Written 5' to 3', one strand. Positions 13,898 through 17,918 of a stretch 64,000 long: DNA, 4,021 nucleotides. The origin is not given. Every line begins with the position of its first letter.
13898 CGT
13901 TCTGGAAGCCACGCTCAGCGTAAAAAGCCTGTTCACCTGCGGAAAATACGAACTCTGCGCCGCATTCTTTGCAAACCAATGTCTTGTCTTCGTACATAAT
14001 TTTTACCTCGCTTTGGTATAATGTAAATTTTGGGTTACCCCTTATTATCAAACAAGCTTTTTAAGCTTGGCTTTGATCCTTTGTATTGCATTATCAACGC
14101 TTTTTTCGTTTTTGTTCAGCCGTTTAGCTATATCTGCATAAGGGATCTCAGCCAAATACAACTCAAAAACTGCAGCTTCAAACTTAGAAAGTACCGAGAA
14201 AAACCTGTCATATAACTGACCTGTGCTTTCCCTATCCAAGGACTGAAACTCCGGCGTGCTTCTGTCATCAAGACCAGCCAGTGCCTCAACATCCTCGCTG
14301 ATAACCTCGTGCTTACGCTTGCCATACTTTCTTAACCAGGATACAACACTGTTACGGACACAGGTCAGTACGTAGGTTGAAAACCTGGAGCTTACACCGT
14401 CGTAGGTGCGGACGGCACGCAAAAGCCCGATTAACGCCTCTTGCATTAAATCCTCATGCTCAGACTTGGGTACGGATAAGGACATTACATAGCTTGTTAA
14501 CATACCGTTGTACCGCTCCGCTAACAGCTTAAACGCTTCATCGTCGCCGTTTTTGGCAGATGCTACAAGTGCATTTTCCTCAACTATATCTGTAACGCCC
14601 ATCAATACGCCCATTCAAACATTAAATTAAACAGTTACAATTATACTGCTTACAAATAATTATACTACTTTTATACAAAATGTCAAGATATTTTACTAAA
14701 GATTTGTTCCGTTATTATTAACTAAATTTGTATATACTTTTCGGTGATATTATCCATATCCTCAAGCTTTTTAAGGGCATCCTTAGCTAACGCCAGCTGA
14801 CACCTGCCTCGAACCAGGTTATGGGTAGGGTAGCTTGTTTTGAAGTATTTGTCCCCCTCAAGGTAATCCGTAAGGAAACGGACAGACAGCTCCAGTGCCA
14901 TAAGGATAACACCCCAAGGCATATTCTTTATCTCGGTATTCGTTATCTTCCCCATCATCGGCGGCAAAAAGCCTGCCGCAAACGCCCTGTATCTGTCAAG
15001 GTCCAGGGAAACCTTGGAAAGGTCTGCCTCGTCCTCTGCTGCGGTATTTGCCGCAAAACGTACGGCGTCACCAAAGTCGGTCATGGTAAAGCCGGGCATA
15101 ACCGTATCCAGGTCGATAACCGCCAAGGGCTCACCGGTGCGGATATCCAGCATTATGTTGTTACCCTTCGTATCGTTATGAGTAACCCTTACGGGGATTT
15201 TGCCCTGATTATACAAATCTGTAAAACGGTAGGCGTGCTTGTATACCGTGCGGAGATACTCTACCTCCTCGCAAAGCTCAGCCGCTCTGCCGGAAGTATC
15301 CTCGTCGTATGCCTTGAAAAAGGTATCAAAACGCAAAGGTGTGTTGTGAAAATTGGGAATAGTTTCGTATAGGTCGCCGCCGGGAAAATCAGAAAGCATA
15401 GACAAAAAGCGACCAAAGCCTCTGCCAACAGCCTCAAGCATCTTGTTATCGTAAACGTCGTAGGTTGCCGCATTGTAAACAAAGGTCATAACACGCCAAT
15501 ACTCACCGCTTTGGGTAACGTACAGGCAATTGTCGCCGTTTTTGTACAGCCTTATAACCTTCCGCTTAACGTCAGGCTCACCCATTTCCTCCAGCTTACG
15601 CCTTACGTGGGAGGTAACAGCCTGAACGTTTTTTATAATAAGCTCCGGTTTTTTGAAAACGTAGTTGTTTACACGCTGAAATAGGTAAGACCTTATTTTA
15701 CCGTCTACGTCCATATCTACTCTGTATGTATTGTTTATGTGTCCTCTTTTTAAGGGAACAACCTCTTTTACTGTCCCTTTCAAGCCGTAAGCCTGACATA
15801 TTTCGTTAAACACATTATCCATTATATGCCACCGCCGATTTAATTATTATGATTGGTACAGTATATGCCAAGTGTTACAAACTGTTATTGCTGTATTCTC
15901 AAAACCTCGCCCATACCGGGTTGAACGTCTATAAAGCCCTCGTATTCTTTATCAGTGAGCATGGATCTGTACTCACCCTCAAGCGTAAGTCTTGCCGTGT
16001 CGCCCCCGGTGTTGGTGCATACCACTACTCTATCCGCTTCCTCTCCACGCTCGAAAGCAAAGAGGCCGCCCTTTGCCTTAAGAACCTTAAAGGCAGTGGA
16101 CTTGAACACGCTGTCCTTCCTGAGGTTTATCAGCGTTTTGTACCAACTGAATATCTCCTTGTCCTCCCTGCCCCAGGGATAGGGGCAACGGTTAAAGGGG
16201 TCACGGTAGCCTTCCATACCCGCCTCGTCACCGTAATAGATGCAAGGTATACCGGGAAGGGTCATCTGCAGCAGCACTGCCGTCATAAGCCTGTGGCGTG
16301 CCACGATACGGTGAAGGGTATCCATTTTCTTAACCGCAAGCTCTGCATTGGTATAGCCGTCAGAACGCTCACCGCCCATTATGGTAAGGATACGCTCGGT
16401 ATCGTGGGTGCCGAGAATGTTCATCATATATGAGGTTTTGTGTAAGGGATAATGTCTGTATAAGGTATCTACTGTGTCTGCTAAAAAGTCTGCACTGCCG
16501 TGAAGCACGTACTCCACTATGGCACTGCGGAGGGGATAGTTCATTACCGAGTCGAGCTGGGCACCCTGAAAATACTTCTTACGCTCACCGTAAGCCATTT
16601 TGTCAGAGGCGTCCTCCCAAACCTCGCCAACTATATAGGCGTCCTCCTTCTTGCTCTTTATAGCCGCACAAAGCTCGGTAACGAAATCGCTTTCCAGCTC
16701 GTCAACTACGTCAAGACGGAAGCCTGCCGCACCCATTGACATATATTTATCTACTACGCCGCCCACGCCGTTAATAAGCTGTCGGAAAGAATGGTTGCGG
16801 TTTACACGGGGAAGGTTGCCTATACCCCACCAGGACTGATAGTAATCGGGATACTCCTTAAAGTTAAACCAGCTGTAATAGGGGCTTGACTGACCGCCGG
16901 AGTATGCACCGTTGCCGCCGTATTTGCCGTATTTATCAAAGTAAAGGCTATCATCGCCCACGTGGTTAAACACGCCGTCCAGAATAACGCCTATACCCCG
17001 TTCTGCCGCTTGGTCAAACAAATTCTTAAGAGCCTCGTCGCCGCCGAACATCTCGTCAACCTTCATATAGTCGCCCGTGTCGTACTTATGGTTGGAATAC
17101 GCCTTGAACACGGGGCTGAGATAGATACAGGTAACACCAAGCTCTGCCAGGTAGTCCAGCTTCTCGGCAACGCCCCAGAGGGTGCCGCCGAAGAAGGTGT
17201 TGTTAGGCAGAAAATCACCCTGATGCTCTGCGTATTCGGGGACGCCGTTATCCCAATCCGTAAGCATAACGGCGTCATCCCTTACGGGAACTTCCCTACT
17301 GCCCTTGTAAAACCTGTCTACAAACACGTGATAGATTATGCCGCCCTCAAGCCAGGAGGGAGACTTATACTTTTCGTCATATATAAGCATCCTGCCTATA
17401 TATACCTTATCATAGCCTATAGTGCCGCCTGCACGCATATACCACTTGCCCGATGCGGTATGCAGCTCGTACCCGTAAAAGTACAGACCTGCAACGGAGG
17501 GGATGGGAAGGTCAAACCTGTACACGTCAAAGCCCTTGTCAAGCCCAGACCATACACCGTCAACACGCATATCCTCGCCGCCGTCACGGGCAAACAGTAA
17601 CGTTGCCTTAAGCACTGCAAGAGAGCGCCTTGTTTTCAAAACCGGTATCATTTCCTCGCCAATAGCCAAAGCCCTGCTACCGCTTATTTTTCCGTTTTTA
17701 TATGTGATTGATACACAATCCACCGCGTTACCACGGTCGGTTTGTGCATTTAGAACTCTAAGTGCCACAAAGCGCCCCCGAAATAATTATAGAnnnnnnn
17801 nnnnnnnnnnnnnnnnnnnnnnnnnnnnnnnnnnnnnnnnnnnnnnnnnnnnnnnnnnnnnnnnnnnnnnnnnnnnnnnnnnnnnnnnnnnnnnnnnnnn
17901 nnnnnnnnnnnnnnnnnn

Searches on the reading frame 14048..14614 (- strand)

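Call 7: search_protein_families(library=ncbifam, proteins=[window:14048-14614:-], max_evalue=1e-10)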
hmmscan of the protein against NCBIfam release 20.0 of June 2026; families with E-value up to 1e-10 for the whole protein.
window:14048-14614:- (188 aa): 17 families
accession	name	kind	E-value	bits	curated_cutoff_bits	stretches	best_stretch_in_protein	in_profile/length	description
TIGR02937.1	sigma70-ECF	superfamily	1.7e-25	89.6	42.9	1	26-186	1-163/165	sigma-70 family RNA polymerase sigma factor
NF006147.0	PRK08295.1-4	equivalog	7.3e-25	87.7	212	1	11-186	7-198/201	RNA polymerase factor sigma-70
TIGR02859.1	spore_sigH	equivalog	9.7e-24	83.9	294.8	1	120-187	129-196/198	RNA polymerase sporulation sigma factor SigH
NF006148.0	PRK08295.1-5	equivalog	2.5e-23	82.5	208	1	120-187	143-210/218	RNA polymerase sporulation sigma factor SigH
NF006145.0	PRK08295.1-2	equivalog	2.8e-22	79.1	212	0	120-187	142-209/213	RNA polymerase sporulation sigma factor SigH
NF006146.0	PRK08295.1-3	equivalog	1.6e-18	67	414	1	11-186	16-207/218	RNA polymerase factor sigma-70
NF007216.0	PRK09638.1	equivalog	3.4e-16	59.5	194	1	11-175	3-161/180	RNA polymerase sigma factor SigY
NF009166.1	PRK12513.1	equivalog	2.4e-14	53.5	206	1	12-176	8-174/193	RNA polymerase sigma factor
TIGR02989.1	Sig-70_gvs1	subfamily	2.8e-14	53.3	124.55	1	27-186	2-156/158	RNA polymerase sigma-70 factor, Rhodopirellula/Verrucomicrobium family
TIGR02952.1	Sig70_famx2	equivalog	6.9e-14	52.1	206.45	1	16-187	1-169/170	ECF subfamily RNA polymerase sigma factor, BldN family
TIGR02985.1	Sig70_bacteroi1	subfamily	5.3e-13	49.5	126.4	1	26-186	1-160/162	RNA polymerase sigma-70 factor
NF010500.0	PRK13919.1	subfamily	6.5e-12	46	226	1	9-186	6-181/186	putative RNA polymerase sigma E protein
NF009168.0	PRK12515.1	subfamily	1.4e-11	44.2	236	1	12-175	8-166/189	RNA polymerase sigma factor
NF004471.0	PRK05803.1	subfamily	1.8e-11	43.8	252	1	12-108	36-133/235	RNA polymerase sporulation sigma factor SigK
TIGR02950.1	SigM_subfam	subfamily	2.1e-11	43.9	147.95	1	33-187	7-157/159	RNA polymerase sigma factor, SigM family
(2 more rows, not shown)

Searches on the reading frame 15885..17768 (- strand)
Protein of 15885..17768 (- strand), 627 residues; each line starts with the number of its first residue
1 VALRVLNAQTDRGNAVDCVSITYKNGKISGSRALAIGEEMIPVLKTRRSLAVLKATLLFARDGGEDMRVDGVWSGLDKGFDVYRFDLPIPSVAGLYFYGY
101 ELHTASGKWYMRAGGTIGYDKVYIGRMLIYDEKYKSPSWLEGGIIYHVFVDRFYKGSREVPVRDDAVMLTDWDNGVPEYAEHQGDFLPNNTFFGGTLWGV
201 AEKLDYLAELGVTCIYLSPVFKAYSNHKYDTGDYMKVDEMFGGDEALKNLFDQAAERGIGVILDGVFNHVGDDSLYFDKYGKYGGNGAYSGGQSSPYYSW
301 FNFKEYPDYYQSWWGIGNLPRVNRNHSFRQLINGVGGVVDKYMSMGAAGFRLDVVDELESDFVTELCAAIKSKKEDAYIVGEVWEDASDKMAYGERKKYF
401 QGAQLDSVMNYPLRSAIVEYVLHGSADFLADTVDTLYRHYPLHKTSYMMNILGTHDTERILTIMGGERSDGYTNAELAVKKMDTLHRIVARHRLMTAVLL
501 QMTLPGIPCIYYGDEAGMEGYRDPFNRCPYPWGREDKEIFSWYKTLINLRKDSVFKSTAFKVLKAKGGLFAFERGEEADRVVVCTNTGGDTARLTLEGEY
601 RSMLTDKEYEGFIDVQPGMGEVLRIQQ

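Call 7: search_protein_families(library=ncbifam, proteins=[window:15885-17768:-], max_evalue=1e-10)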
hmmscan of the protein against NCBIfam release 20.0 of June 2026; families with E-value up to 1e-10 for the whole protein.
window:15885-17768:- (627 aa): 25 families
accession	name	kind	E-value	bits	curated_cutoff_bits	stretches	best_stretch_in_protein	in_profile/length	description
NF011083.0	PRK14510.1-2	equivalog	1.4e-138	463.3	1322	1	81-588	98-619/1186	bifunctional glycogen debranching protein GlgX/4-alpha-glucanotransferase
NF041090.1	Cyc-maltodext_AglB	equivalog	4.4e-91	306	540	2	137-467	2-305/470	cyclomaltodextrinase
NF008051.0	PRK10785.1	equivalog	5.9e-87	292.3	568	1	79-598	59-568/607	maltodextrin glucosidase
NF041321.1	Alpha-amyl_MalA_Halo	equivalog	3.5e-31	108.3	875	1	130-467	247-529/666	alpha-amylase MalA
TIGR02403.1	trehalose_treC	equivalog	3.5e-27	95.3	799.05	1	195-315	24-158/544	alpha,alpha-phosphotrehalase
TIGR02401.1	trehalose_TreY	equivalog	1.1e-22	80.1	498.65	1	200-303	18-118/838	malto-oligosyltrehalose synthase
TIGR02456.1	treS_nterm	equivalog_domain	2.7e-21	75.7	678.35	1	189-283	19-114/539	maltose alpha-D-glucosyltransferase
TIGR02402.1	trehalose_TreZ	equivalog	2.4e-19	69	538.8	1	194-284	108-200/545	malto-oligosyltrehalose trehalohydrolase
NF051899.1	BetGalacBglAAgro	equivalog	5.6e-19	67.9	900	1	193-278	23-109/537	beta-galactosidase BglA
NF007051.0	PRK09505.1-1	equivalog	5.2e-18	64.4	864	1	145-275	201-331/686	alpha-amylase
NF008183.0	PRK10933.1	subfamily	6.9e-18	64.6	535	1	172-279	8-115/551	alpha,alpha-phosphotrehalase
NF011084.0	PRK14511.1-1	equivalog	3.3e-17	62.5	1021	1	196-271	15-92/728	malto-oligosyltrehalose synthase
NF011086.0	PRK14511.1-3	equivalog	3.9e-15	55.1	1411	1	201-271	22-94/924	malto-oligosyltrehalose synthase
NF007059.0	PRK09505.2-4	equivalog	4.4e-15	55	865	1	144-275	190-321/683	alpha-amylase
NF011077.0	PRK14507.1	equivalog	4.1e-14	50.9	2148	0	201-271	761-833/1693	malto-oligosyltrehalose synthase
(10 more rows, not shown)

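Call 33: search_protein_families(library=pfam, proteins=[window:15885-17768:-], max_evalue=0.00001)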
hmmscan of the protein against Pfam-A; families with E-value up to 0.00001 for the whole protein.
window:15885-17768:- (627 aa): 1 family
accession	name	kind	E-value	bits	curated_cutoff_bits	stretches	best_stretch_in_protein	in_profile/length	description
PF00128.31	Alpha-amylase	-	1.1e-51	176.9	22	1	171-541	15-399/446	Alpha amylase, catalytic domain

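Call 34: search_solved_structures(query=window:15885-17768:-, show_alignments=1, max_evalue=1e-20)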
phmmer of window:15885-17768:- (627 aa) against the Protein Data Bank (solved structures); distinct sequences matched with E-value up to 1e-20: 50.
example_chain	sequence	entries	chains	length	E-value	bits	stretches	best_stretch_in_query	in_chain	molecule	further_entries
5ot1_A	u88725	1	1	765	1.6e-62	215.1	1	134-603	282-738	Pullulanase type II, GH13 family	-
1ea9_C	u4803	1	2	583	1.8e-62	214.9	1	133-595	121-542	CYCLOMALTODEXTRINASE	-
1sma_A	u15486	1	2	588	1.8e-62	214.8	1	132-467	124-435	MALTOGENIC AMYLASE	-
1gvi_A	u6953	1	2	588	2.2e-61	211.3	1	132-467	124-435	MALTOGENIC AMYLASE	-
1j0h_A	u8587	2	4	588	1.9e-59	204.9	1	132-467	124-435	neopullulanase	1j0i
1jf5_A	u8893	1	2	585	2.8e-59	204.3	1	129-468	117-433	ALPHA AMYLASE II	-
1bvz_A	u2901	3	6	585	3.1e-59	204.2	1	129-468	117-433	PROTEIN (ALPHA-AMYLASE II) | ALPHA-AMYLASE II | Neopullulanase 2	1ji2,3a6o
1jf6_A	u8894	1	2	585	3.2e-59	204.1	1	129-468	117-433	ALPHA AMYLASE II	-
1j0j_A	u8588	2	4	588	4.5e-59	203.6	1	132-467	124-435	neopullulanase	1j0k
5z0u_A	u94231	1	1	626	6.7e-59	203.1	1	72-588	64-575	Neopullulanase 1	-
1wzm_A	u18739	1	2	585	8.4e-59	202.7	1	129-594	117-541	Alpha-amylase II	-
1jib_A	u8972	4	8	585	1.4e-58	202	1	129-468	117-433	NEOPULLULANASE | ALPHA-AMYLASE II | Neopullulanase 2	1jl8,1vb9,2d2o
1wzk_A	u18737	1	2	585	1.5e-58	202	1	129-468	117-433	Alpha-amylase II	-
1g1y_A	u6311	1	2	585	2e-58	201.5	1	129-468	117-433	ALPHA-AMYLASE II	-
1wzl_A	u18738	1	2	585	2.7e-58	201.1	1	129-594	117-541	Alpha-amylase II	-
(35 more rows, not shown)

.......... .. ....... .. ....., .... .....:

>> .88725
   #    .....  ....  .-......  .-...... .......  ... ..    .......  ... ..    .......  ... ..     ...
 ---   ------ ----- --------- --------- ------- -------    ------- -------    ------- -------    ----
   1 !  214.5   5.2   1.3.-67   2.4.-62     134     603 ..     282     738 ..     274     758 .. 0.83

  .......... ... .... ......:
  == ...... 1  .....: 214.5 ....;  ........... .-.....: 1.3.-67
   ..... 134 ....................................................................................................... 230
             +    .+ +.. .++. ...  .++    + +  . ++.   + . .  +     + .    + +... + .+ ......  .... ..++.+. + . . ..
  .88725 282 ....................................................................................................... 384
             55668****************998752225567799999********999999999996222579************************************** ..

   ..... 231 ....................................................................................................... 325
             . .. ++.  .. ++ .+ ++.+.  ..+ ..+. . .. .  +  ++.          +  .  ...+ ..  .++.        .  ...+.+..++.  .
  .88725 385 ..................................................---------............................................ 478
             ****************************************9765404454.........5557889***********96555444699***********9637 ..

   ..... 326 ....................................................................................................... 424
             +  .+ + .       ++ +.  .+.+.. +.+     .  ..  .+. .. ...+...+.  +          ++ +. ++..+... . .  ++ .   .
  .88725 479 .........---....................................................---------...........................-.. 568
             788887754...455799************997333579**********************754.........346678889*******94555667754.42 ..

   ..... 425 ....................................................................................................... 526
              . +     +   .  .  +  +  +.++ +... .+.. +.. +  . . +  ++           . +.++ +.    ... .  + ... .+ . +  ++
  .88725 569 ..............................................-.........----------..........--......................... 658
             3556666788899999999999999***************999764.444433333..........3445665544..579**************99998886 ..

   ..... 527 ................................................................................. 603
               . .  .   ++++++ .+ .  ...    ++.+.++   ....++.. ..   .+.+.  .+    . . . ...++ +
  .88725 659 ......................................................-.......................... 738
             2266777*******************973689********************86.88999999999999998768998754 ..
